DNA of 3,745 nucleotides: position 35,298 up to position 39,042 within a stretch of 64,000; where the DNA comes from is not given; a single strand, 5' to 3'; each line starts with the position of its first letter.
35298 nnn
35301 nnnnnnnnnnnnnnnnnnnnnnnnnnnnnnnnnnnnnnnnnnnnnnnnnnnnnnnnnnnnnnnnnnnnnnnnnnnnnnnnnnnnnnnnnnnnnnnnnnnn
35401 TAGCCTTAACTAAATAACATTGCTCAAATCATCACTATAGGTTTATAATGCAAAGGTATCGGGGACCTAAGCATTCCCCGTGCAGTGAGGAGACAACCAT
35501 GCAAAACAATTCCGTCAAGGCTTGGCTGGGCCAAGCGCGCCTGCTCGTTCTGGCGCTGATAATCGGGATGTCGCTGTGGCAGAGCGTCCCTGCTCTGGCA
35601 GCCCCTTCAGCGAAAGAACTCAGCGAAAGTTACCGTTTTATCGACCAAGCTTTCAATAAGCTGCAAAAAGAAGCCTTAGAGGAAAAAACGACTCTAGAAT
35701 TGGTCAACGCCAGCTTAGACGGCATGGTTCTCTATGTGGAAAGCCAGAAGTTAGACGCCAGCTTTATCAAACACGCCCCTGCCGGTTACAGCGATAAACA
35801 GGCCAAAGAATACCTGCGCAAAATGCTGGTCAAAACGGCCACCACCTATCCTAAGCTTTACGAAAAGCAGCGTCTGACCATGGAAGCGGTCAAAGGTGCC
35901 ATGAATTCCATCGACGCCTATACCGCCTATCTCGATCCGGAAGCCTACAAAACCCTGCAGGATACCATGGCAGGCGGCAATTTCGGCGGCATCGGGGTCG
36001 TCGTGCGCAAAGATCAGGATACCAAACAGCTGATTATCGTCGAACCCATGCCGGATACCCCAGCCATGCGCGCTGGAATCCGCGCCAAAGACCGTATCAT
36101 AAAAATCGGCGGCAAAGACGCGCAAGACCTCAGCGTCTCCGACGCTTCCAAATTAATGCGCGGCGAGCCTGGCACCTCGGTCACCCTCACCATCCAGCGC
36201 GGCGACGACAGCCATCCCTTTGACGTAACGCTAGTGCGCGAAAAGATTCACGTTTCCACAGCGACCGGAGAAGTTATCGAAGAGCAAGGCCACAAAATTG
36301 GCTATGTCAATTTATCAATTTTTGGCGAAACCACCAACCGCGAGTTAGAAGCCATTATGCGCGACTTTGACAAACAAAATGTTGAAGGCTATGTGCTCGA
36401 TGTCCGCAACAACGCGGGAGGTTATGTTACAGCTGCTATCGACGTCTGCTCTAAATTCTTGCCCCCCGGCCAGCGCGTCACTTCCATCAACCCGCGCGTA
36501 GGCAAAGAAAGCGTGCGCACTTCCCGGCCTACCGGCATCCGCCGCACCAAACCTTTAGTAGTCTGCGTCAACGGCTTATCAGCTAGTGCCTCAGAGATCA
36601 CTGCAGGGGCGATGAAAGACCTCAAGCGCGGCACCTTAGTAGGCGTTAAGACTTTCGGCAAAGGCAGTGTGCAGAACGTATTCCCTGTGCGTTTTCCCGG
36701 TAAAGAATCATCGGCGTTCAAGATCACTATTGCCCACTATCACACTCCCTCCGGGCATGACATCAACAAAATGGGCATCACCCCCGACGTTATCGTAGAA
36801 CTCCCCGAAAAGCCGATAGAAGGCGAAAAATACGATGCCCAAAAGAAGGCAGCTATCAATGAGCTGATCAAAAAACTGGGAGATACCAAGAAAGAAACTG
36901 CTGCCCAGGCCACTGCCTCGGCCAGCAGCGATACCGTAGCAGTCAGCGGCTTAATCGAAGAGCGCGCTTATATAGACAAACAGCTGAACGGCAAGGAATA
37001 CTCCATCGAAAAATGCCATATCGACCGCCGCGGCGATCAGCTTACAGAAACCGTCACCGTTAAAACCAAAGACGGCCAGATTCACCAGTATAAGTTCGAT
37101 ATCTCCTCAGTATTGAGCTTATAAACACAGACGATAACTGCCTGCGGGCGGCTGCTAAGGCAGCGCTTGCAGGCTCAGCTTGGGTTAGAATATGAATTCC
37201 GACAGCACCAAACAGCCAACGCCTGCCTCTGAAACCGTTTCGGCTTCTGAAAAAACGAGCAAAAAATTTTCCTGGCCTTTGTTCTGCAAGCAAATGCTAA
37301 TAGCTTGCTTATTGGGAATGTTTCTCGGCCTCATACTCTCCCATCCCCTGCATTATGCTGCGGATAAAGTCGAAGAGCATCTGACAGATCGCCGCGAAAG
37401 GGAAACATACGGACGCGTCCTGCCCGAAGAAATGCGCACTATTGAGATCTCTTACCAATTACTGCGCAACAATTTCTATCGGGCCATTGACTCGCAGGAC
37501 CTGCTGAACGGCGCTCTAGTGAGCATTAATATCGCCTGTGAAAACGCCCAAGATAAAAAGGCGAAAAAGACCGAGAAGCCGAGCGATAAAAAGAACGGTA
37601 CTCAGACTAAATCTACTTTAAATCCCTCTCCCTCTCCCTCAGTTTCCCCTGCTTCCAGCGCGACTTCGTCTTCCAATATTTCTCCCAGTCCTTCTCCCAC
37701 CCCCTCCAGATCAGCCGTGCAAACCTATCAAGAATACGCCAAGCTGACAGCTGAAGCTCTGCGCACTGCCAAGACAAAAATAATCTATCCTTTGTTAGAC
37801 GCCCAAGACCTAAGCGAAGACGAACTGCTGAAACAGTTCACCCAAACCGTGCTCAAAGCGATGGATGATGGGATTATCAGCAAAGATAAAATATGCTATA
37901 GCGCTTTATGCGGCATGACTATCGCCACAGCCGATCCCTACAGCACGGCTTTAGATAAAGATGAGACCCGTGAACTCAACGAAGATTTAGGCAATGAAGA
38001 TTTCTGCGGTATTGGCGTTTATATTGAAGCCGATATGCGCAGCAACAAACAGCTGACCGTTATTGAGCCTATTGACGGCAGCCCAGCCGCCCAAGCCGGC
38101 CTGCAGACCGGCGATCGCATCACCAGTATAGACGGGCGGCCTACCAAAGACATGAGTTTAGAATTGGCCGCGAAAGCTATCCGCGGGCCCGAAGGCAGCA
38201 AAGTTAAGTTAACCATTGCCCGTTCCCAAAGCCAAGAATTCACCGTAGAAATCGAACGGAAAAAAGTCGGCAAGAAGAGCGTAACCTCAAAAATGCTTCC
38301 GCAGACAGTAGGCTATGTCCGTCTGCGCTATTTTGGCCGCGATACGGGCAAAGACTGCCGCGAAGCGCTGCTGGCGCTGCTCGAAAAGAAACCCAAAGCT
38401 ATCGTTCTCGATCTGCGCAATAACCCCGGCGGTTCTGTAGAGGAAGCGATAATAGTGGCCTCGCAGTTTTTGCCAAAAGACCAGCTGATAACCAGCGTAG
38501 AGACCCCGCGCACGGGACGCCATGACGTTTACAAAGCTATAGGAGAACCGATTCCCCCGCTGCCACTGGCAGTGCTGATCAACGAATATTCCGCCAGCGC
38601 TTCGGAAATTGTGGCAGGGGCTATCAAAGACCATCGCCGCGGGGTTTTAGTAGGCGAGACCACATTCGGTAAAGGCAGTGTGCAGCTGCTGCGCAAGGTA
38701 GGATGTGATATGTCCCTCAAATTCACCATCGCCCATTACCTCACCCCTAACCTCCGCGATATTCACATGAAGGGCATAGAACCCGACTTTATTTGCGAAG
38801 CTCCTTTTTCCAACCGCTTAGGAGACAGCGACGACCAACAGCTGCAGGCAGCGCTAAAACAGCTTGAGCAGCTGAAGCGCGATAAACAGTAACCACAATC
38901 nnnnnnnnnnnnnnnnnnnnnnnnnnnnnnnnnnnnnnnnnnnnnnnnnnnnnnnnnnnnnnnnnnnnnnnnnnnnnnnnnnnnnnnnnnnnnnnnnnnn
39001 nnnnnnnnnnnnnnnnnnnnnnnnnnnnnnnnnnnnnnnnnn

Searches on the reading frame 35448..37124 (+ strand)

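Call 30: search_protein_families(library=ncbifam, proteins=[window:35448-37124:+], max_evalue=0.00001)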
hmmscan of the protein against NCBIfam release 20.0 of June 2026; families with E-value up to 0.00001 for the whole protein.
window:35448-37124:+ (558 aa): 13 families
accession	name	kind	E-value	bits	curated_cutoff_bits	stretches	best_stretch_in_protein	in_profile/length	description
TIGR00225.1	prc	subfamily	3.4e-95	318.9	218.6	1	138-464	9-328/335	C-terminal processing peptidase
TIGR03900.1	prc_long_Delta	hypoth_equivalog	2.5e-86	290.5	660.95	1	139-489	100-444/973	MXAN_5808 family serine peptidase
NF045589.1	Cterm_S41_CtpB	exception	3.9e-86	289.3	633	1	136-455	73-385/416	carboxyl-terminal processing protease CtpB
NF045590.1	Cterm_S41_CtpC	exception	9e-86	288.2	665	1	136-463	72-391/418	carboxyl-terminal processing protease CtpC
NF045588.1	Cterm_S41_CtpA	exception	2.2e-83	280.4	625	1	139-472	70-400/401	carboxyl-terminal processing protease CtpA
NF052377.1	lmo1851_S41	exception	4.7e-71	239.9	725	1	131-455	58-372/468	lmo1851 family serine protease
NF045591.1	Cterm_S41_CtpZ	exception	4e-63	213.5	525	1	90-474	29-398/403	carboxyl-terminal processing protease CtpZ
NF051464.1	tail_spec_CT441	exception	3.8e-53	181.2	700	1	103-463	169-539/645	tail-specific protease Tsp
NF008388.1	PRK11186.1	exception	6.4e-40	137.2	825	1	151-455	218-529/663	carboxy terminal-processing peptidase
NF058627.1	S41_Gfo1087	equivalog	4.6e-15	55.5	455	1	151-336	92-276/489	GFO_1087 family putative carboxy terminal peptidase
NF033424.1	chlamy_CPAF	equivalog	5.8e-15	54.9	250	1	345-475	436-561/564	protease-like activity factor CPAF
TIGR02038.1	protease_degS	equivalog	6.6e-07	28.8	422.95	0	190-262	275-346/351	outer membrane-stress sensor serine endopeptidase DegS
TIGR02037.1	degP_htrA_DO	subfamily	9.5e-06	24.8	416.2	0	196-278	262-341/434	Do family serine endopeptidase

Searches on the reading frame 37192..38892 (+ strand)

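Call 34: search_protein_families(library=pfam, proteins=[window:37192-38892:+], max_evalue=0.00001)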
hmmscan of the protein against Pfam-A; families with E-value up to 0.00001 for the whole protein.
window:37192-38892:+ (566 aa): 5 families
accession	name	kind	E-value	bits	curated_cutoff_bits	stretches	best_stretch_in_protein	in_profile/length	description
PF03572.23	Peptidase_S41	-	2.4e-47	161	24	1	373-533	2-163/165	Peptidase family S41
PF17820.7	PDZ_6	-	3.6e-15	55.9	27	1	292-344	4-54/54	PDZ domain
PF00595.29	PDZ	-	3.7e-13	50.1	23.2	1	272-342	12-80/81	PDZ domain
PF13180.12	PDZ_2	-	1.3e-10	41.9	27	1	283-348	12-74/80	PDZ domain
PF22694.1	CtpB_N-like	-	2.3e-06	28.4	27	0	61-109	25-66/85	Activating protease CtpB N-terminal domain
